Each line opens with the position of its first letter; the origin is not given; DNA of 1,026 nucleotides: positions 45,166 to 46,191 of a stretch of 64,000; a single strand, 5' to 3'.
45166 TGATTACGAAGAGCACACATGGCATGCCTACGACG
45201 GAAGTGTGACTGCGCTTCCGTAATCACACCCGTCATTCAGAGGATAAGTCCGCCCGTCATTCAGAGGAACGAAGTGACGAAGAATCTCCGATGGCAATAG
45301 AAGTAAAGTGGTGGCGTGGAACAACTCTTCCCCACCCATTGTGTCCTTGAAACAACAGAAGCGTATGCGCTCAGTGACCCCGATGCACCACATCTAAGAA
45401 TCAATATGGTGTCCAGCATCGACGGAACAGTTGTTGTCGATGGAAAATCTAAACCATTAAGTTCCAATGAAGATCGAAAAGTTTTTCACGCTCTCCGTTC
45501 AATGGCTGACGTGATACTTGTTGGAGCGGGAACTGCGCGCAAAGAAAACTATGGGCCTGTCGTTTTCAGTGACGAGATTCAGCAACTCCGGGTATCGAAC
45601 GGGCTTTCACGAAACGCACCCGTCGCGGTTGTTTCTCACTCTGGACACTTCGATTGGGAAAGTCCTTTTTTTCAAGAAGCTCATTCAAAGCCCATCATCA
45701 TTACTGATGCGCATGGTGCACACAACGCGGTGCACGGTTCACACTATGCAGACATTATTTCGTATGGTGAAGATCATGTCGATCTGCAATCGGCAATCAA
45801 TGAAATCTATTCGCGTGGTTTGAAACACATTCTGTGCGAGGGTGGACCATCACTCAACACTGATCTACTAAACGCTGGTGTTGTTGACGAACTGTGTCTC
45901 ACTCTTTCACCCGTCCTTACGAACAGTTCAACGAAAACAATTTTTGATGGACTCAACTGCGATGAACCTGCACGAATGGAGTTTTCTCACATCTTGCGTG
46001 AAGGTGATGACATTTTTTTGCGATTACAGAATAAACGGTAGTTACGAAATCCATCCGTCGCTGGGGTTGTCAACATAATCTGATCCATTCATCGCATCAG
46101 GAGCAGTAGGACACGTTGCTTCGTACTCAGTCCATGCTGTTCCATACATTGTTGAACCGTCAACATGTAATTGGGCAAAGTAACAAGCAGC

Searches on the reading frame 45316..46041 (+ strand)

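Call 82: search_protein_families(library=pfam, proteins=[window:45316-46041:+], max_evalue=0.00001)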
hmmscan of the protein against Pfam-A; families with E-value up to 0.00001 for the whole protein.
window:45316-46041:+ (241 aa): 1 family
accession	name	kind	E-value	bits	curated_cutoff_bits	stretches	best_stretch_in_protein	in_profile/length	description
PF01872.23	RibD_C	-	4.4e-33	115.2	24.1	1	25-234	1-196/197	RibD C-terminal domain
